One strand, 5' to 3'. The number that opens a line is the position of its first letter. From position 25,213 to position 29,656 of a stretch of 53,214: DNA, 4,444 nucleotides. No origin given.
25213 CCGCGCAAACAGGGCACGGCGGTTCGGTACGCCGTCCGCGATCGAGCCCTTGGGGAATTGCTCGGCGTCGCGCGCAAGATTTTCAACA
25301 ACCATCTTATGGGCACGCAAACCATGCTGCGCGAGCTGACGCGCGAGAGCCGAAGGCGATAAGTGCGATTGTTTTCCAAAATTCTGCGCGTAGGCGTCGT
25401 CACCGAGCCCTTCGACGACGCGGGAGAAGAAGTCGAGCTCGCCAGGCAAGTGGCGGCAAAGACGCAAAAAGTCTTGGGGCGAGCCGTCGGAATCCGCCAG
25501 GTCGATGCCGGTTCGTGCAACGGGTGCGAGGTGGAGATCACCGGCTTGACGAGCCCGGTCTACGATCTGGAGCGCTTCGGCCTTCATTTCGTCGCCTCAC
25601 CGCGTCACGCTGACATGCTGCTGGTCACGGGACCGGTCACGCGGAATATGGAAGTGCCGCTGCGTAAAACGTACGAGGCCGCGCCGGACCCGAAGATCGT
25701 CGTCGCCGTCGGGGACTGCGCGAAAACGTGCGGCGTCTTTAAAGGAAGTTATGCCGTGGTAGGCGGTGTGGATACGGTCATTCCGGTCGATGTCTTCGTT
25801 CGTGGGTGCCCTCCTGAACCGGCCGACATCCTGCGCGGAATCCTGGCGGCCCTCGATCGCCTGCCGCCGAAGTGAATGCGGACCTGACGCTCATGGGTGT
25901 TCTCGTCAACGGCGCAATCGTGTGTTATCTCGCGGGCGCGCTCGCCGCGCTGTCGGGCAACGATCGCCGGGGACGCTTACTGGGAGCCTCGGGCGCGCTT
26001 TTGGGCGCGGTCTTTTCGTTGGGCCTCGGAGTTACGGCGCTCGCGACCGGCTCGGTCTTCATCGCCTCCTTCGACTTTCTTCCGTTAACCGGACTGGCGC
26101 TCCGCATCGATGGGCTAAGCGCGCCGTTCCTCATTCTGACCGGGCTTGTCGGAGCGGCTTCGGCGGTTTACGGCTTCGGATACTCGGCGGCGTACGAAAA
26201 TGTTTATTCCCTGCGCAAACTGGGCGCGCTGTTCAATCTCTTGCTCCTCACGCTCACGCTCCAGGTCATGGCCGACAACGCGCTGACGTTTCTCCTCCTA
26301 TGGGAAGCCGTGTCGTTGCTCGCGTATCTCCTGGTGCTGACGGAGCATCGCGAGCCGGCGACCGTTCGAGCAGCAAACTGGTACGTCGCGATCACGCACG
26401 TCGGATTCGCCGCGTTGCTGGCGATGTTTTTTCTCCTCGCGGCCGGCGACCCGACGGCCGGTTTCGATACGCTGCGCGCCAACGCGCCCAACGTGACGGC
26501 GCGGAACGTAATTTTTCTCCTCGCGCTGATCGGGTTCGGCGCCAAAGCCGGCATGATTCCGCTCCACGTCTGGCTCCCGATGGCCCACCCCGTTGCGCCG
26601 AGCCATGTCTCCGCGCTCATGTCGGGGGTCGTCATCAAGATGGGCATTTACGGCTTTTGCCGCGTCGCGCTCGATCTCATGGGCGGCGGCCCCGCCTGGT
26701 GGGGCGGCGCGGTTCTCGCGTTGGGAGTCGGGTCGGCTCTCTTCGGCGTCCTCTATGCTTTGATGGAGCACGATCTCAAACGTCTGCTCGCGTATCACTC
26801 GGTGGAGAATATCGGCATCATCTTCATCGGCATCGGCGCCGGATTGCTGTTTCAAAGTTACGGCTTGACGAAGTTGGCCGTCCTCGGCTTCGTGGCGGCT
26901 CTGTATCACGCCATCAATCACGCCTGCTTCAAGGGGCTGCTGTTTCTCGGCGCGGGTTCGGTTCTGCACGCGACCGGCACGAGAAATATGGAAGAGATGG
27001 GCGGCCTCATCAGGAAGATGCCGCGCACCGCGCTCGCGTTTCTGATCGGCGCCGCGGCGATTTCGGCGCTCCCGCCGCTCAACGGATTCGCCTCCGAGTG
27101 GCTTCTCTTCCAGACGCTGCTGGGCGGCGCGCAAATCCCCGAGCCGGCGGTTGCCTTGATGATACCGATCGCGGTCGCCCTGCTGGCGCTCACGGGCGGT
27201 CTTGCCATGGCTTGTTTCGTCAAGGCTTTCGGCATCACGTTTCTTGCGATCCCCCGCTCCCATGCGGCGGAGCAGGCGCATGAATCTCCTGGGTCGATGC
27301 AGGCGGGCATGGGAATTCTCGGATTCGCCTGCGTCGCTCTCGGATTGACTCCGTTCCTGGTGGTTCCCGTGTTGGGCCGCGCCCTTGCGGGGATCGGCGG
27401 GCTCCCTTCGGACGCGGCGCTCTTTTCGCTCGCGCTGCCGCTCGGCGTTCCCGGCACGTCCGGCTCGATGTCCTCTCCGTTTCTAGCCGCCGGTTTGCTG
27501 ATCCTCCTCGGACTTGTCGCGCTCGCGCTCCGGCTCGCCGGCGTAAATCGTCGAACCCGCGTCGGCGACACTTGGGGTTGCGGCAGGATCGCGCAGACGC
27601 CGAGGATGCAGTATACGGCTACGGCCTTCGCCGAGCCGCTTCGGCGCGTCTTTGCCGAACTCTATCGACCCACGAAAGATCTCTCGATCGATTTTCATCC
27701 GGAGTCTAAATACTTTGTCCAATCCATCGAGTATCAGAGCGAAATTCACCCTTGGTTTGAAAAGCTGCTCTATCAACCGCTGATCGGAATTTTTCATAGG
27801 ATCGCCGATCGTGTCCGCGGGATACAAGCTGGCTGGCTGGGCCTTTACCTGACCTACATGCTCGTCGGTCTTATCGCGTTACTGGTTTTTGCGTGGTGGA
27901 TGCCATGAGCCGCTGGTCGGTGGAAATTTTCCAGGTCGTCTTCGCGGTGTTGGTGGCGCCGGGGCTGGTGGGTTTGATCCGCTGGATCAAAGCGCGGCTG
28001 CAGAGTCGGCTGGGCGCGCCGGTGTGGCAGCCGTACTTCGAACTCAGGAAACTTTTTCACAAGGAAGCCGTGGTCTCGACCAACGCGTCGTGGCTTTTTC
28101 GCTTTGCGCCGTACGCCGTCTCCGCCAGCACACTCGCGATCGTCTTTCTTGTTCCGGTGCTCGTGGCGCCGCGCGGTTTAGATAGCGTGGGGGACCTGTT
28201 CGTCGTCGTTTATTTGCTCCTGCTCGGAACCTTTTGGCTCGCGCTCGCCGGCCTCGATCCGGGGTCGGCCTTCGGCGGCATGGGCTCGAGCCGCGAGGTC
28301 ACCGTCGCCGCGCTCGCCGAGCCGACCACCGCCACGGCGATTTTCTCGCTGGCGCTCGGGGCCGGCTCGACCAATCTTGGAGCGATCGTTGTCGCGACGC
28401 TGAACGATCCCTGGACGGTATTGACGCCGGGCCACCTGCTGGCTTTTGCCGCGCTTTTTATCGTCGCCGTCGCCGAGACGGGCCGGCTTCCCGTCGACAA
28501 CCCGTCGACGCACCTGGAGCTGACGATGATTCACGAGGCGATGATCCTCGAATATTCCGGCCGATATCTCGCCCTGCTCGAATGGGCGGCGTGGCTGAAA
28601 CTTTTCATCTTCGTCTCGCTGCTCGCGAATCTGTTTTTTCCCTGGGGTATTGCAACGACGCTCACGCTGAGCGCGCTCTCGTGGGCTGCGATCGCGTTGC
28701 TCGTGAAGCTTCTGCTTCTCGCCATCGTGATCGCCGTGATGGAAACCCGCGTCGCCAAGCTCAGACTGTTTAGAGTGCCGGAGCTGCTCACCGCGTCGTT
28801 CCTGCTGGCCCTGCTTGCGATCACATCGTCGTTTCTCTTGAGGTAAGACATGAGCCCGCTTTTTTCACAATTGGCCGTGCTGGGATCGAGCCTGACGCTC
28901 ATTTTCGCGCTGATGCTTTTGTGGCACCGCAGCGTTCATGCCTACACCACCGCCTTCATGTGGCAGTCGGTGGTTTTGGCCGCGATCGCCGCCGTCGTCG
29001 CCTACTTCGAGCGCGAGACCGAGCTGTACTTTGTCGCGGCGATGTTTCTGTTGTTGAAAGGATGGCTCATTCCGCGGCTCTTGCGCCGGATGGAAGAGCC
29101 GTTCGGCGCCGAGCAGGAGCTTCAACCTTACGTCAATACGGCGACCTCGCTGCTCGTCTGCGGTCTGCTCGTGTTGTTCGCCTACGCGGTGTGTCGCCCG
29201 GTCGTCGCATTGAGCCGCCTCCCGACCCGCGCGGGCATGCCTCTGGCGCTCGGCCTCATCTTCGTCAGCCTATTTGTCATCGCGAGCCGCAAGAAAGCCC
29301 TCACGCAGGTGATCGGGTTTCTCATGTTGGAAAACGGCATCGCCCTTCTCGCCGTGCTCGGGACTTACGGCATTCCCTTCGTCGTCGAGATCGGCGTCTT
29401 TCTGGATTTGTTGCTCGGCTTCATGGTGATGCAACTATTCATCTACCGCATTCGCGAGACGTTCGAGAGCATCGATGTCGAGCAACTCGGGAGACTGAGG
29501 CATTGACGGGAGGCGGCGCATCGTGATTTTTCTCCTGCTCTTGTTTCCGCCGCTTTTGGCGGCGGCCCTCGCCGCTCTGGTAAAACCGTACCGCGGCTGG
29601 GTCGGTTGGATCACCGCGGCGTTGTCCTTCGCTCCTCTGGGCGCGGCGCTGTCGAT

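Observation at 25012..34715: ArsR-led operon for a hydrogenase-like (Ehr-type) respiratory membrane complex that cannot bind Ni-Fe, coupled to a CopD-like protein and a cytoplasmic GGT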

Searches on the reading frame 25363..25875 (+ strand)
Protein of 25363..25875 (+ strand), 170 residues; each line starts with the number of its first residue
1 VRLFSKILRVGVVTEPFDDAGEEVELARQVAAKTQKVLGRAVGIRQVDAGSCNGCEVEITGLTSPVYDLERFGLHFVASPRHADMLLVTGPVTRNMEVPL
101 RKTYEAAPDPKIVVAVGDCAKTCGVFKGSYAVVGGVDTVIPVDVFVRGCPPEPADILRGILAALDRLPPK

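Call 3: search_protein_families(library=pfam, proteins=[window:25363-25875:+], max_evalue=0.01)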
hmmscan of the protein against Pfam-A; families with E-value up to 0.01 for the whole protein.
window:25363-25875:+ (170 aa): 1 family
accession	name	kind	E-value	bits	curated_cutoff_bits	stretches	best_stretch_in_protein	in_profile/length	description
PF01058.29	Oxidored_q6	-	1.3e-32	112.6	27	1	52-162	1-127/128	NADH ubiquinone oxidoreductase, 20 Kd subunit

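Call 4: search_protein_families(library=ncbifam, proteins=[window:25363-25875:+], max_evalue=0.01)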
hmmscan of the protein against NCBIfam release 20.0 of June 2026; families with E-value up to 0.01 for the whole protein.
window:25363-25875:+ (170 aa): 14 families
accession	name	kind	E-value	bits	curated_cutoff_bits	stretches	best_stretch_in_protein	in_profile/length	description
NF005012.1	PRK06411.1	subfamily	3.9e-39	133.8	116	1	53-162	44-153/166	NADH-quinone oxidoreductase subunit NuoB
TIGR01957.1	nuoB_fam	subfamily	1.7e-34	118.8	142.7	1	53-162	27-137/145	NADH-quinone oxidoreductase subunit B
NF011391.0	PRK14816.1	equivalog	9.1e-31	107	283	1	49-162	60-172/196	NADH-quinone oxidoreductase subunit B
NF011395.0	PRK14820.1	equivalog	3.4e-30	105.1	263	1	49-161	41-151/180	NADH-quinone oxidoreductase subunit B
NF011393.0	PRK14818.1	equivalog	3.1e-29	101.7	255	1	31-162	20-150/173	NADH dehydrogenase subunit B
NF011390.0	PRK14815.1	equivalog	6.1e-29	100.6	281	1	54-163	44-153/183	NADH dehydrogenase subunit B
NF011394.0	PRK14819.1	equivalog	2.9e-28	99.1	312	1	53-161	41-150/264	NADH-quinone oxidoreductase subunit B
NF011392.0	PRK14817.1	equivalog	7.9e-27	94.1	271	1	54-162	47-155/182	NADH-quinone oxidoreductase subunit B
NF011388.0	PRK14813.1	equivalog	2.5e-26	92.7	294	1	54-161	39-147/189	NADH dehydrogenase subunit B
NF011389.0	PRK14814.1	equivalog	7.3e-26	91.1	285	1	53-161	43-151/186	NADH dehydrogenase subunit B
NF009808.0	PRK13292.1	equivalog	2.5e-25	88.5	1156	1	54-162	36-144/791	NADH-quinone oxidoreductase subunit B/C/D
TIGR03294.1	FrhG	equivalog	1.4e-06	28.2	245.5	1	82-165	50-142/228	coenzyme F420 hydrogenase subunit gamma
NF040836.1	sulfhyd_HydD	equivalog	1.8e-05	24.1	500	0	81-126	52-95/261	NADPH-dependent hydrogenase/sulfhydrogenase 1 subunit delta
NF045875.1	F420_non_VhuG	exception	0.0008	18.7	450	0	132-165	132-165/286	F420-non-reducing hydrogenase subunit VhuG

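Call 83: search_solved_structures(query=window:25363-25875:+, max_evalue=0.00001, show_alignments=1)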
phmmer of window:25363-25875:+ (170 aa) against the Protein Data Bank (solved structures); distinct sequences matched with E-value up to 0.00001: 43.
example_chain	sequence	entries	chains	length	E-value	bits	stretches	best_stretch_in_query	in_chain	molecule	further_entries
7z0s_G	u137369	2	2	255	4.7e-41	143.6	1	31-167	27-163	Formate hydrogenlyase subunit 7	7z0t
6cfw_J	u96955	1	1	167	1.3e-40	142.1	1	25-167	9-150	Probable membrane-bound hydrogenase subunit mbhJ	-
5lc5_B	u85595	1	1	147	2e-29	105.8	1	54-163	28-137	NADH dehydrogenase [ubiquinone] iron-sulfur protein 7, mitochondrial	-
6g2j_B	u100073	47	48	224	2.2e-29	105.6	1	54-162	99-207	NADH dehydrogenase [ubiquinone] iron-sulfur protein 7, mitochondrial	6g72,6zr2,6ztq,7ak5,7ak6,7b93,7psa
9w2u_B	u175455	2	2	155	2.3e-29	105.6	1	54-163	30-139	NADH dehydrogenase [ubiquinone] iron-sulfur protein 7, mitochondrial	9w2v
7zd6_6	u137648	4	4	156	2.3e-29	105.6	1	54-163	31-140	NADH dehydrogenase [ubiquinone] iron-sulfur protein 7, mitochondrial | Complex I-20kD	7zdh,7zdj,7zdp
7zeb_6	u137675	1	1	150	2.4e-29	105.5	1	54-163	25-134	NADH dehydrogenase [ubiquinone] iron-sulfur protein 7, mitochondrial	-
7v2c_C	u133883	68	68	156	2.4e-29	105.5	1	54-163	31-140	NADH dehydrogenase [ubiquinone] iron-sulfur protein 7,mitochondrial | NADH dehydrogenase [ubiquinone] iron-sulfur protein 7, mitochondrial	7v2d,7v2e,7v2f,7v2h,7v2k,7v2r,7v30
5ldw_B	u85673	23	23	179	3.2e-29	105.1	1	54-163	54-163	NADH dehydrogenase [ubiquinone] iron-sulfur protein 7, mitochondrial | Mitochondrial complex I, PSST subunit | NADH:ubiquinone oxidoreductase core subunit S7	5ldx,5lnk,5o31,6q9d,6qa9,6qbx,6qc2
5xtb_C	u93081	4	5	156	3.4e-29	105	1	54-163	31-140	NADH dehydrogenase [ubiquinone] iron-sulfur protein 7, mitochondrial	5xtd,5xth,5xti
9ti4_E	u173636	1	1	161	3.6e-29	105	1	54-163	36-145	NADH dehydrogenase [ubiquinone] iron-sulfur protein 7, mitochondrial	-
7vxu_C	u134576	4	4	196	4.3e-29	104.7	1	54-162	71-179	Complex I-20kD | NADH dehydrogenase [ubiquinone] iron-sulfur protein 7, mitochondrial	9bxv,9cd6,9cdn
7qsd_B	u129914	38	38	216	4.8e-29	104.5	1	54-163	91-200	NADH dehydrogenase [ubiquinone] iron-sulfur protein 7, mitochondrial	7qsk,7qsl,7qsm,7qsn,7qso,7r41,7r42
5gpn_a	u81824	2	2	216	5.2e-29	104.4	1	54-162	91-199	NADH dehydrogenase [ubiquinone] iron-sulfur protein 7 | NADH dehydrogenase [ubiquinone] iron-sulfur protein 7, mitochondrial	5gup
6zk9_6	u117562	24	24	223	5.3e-29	104.4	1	54-163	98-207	Mitochondrial complex I, PSST subunit | Complex I-20kD | NADH dehydrogenase [ubiquinone] iron-sulfur protein 7, mitochondrial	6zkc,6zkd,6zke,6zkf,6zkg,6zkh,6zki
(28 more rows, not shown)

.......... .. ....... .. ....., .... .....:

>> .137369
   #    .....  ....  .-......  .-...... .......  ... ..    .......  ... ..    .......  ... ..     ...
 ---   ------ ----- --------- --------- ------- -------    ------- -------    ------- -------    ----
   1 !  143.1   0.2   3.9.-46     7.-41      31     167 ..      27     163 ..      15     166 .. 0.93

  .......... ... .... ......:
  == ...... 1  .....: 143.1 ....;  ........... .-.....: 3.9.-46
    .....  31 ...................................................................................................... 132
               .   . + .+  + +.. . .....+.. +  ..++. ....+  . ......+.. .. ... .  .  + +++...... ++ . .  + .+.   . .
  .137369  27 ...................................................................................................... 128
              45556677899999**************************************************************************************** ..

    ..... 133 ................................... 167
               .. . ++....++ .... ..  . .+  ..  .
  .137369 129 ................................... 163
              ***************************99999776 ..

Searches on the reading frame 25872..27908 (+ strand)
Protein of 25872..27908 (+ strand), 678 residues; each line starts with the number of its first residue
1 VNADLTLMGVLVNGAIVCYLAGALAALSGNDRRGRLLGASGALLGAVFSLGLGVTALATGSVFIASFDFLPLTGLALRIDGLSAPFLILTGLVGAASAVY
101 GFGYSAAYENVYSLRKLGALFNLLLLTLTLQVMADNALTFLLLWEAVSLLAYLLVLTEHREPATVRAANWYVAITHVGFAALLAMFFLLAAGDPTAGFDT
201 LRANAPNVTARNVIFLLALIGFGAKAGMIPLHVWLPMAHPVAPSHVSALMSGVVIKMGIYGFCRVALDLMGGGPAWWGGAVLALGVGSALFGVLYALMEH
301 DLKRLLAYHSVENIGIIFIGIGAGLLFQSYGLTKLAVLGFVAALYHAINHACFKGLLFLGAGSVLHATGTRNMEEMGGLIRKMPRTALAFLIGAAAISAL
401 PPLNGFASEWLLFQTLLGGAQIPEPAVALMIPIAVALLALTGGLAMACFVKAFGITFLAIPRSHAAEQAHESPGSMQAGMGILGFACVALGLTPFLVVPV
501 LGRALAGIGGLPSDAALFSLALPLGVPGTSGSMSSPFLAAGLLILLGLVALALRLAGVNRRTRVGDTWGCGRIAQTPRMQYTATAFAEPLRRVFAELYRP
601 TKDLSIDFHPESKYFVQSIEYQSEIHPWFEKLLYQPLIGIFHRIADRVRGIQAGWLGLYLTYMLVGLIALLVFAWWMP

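Call 3: search_protein_families(library=pfam, proteins=[window:25872-27908:+], max_evalue=0.01)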
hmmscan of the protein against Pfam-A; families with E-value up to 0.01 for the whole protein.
window:25872-27908:+ (678 aa): 1 family
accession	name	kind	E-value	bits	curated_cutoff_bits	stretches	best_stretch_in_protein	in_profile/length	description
PF00361.26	Proton_antipo_M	-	1.9e-51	175.5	21.5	1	134-418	1-277/294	NADH:quinone oxidoreductase/Mrp antiporter, TM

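Call 4: search_protein_families(library=ncbifam, proteins=[window:25872-27908:+], max_evalue=0.01)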
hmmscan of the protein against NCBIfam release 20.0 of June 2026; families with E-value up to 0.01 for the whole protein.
window:25872-27908:+ (678 aa): 73 families (the best 25 are shown)
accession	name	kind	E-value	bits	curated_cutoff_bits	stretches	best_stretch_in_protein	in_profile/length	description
NF005086.0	PRK06521.1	equivalog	3.3e-207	690.1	667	1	12-673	8-666/669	hydrogenase 4 subunit B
NF006418.0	PRK08667.1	equivalog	1.5e-158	529.3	794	1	8-676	2-642/644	hydrogenase membrane subunit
NF005958.0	PRK08042.1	equivalog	2.4e-87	294.2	727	1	11-600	6-566/608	formate hydrogenlyase subunit 3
NF006419.0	PRK08668.1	equivalog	3.5e-64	217.6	617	1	37-597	28-564/613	NADH dehydrogenase subunit M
NF006240.0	PRK08376.1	subfamily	4.2e-64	217.3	662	1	76-498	85-496/521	putative monovalent cation/H+ antiporter subunit D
NF009310.0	PRK12668.1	equivalog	1.1e-57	196.2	564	1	18-500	12-440/584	Na(+)/H(+) antiporter subunit D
TIGR00940.1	2a6301s01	subfamily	1.3e-54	185.8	920.45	1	48-506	39-502/793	monovalent cation:proton antiporter subunit A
NF009288.0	PRK12648.1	equivalog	5.4e-54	183.6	1104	1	19-546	11-521/954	monovalent cation/H+ antiporter subunit A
NF009285.0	PRK12645.1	equivalog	2.9e-49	168.1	1028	1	56-505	51-505/804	Na+/H+ antiporter subunit A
TIGR01972.1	NDH_I_M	subfamily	3.2e-49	167.9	263.8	1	60-501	55-475/486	NADH-quinone oxidoreductase subunit M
NF009287.0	PRK12647.1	equivalog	1.2e-48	166.2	937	1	16-570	7-540/773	putative monovalent cation/H+ antiporter subunit A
NF005046.0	PRK06459.1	equivalog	7.7e-47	160.2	460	1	79-673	44-583/587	hydrogenase 4 subunit B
NF005097.0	PRK06525.1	equivalog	9.8e-47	159.7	430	1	21-483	14-464/480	hydrogenase 4 subunit D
NF005044.0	PRK06458.1-4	equivalog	1.9e-46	159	610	1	75-441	68-437/531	hydrogenase 4 subunit F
NF005141.0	PRK06590.1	equivalog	2.4e-45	155.6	556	1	21-522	14-477/615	NADH-quinone oxidoreductase subunit L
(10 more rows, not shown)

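Call 85: search_solved_structures(query=window:25872-27908:+, max_evalue=1e-20)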
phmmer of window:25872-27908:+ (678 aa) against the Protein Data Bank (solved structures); distinct sequences matched with E-value up to 1e-20: 42.
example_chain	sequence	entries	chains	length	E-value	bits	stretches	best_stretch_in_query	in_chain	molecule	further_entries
7z0s_C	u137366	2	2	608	1.2e-74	255.4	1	11-602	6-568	Formate hydrogenlyase subunit 3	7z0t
6cfw_H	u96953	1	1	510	3.9e-49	171.1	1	77-497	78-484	Monovalent cation/H+ antiporter subunit D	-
7qru_A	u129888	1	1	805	1.6e-41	145.9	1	53-524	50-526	Na+/H+ antiporter subunit A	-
6z16_A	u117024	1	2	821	1e-35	126.8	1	65-505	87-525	Multisubunit Na+/H+ antiporter, A subunit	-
6u8y_X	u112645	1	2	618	2.4e-35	125.5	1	77-584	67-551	NADH dehydrogenase subunit M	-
8e9g_L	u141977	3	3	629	1.8e-29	106.1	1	15-491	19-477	NADH-quinone oxidoreductase, L subunit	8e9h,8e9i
8qby_L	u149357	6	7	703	6.4e-29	104.3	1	75-493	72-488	NADH dehydrogenase subunit L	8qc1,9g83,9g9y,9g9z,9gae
6hum_D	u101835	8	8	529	9.7e-28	100.4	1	62-443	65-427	NAD(P)H-quinone oxidoreductase chain 4 1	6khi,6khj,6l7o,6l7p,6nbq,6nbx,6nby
4he8_L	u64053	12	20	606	2.2e-27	99.2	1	16-491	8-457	NADH-quinone oxidoreductase subunit 12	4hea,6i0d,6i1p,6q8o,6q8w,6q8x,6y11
7qru_D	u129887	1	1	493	9.4e-27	97.1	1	50-453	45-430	Na+/H+ antiporter subunit D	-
7zm7_5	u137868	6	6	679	1.1e-26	96.9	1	76-461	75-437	NADH-ubiquinone oxidoreductase chain 5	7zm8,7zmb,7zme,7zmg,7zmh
6tjv_D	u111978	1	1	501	3.3e-25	92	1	70-431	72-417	NADH dehydrogenase subunit 4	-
7d3u_A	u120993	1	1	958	2.4e-24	89.2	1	57-515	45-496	Monovalent Na+/H+ antiporter subunit A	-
7aqw_M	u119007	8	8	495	8.7e-24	87.3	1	13-414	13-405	NADH-ubiquinone oxidoreductase chain 4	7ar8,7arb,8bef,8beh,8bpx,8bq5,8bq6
7ar7_M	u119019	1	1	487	8.9e-24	87.3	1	13-414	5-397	NADH-ubiquinone oxidoreductase chain 4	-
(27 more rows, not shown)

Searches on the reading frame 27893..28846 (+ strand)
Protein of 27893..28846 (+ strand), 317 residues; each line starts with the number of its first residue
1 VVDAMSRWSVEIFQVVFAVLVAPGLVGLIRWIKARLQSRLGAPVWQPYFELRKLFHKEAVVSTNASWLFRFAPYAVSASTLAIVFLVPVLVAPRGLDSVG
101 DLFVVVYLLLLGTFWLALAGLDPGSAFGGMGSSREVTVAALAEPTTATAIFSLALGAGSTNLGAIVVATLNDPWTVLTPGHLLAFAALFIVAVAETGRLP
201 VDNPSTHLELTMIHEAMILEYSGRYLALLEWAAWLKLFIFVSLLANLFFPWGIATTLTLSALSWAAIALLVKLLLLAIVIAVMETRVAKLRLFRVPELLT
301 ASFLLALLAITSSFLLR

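Call 3: search_protein_families(library=pfam, proteins=[window:27893-28846:+], max_evalue=0.01)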
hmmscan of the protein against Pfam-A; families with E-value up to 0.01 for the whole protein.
window:27893-28846:+ (317 aa): 1 family
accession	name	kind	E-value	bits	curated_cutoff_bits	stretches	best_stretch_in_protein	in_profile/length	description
PF00146.26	NADHdh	-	1.1e-41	143.6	27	1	13-308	4-291/298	NADH dehydrogenase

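Call 4: search_protein_families(library=ncbifam, proteins=[window:27893-28846:+], max_evalue=0.01)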
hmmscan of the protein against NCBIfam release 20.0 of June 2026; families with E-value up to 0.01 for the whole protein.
window:27893-28846:+ (317 aa): 3 families
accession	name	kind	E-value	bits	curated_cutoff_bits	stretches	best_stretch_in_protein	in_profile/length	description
NF004741.0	PRK06076.1-2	equivalog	2.9e-15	56.3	305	1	9-312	23-328/337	NADH-quinone oxidoreductase subunit NuoH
NF004742.0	PRK06076.1-3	equivalog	9.4e-11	41.5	531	1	27-286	48-316/356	NADH-quinone oxidoreductase subunit NuoH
NF004740.0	PRK06076.1-1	equivalog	1.1e-10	41.6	399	1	49-291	62-298/325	NADH-quinone oxidoreductase subunit NuoH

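Call 84: search_solved_structures(query=window:27893-28846:+, max_evalue=0.00001)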
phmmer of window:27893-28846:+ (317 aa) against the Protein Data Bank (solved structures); distinct sequences matched with E-value up to 0.00001: 6.
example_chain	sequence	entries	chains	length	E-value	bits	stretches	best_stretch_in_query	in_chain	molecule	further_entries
7z0s_D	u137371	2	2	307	4.1e-41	144.9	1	13-312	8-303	Formate hydrogenlyase subunit 4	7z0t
6cfw_M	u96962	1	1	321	2e-23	86.8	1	17-299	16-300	Mbh13 NADH dehydrogenase subunit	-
6u8y_M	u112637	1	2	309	3.9e-19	72.7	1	14-279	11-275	NADH dehydrogenase subunit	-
7aqq_H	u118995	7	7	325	8.1e-07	32.3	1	30-264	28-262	NADH-ubiquinone oxidoreductase chain 1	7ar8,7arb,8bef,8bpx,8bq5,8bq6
7ar7_H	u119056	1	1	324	8.1e-07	32.3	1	30-264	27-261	NADH-ubiquinone oxidoreductase chain 1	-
7a23_H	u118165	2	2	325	1.6e-06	31.3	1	30-264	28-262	Nad1m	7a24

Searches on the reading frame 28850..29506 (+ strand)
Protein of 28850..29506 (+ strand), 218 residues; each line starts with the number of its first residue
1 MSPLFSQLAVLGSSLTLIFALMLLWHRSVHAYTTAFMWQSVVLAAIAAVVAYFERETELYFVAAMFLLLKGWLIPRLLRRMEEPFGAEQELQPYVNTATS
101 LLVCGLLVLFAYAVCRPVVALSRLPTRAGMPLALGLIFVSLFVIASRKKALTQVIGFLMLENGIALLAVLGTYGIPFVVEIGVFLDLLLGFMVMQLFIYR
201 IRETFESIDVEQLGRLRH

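Call 3: search_protein_families(library=pfam, proteins=[window:28850-29506:+], max_evalue=0.01)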
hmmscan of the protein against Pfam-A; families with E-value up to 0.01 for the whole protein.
window:28850-29506:+ (218 aa): 0 families

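Call 4: search_protein_families(library=ncbifam, proteins=[window:28850-29506:+], max_evalue=0.01)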
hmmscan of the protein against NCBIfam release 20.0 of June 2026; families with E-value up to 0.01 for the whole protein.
window:28850-29506:+ (218 aa): 1 family
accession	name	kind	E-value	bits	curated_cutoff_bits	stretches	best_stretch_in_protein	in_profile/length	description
NF008556.0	PRK11492.1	equivalog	3.2e-23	82.7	136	1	14-217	12-215/216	hydrogenase 4 membrane subunit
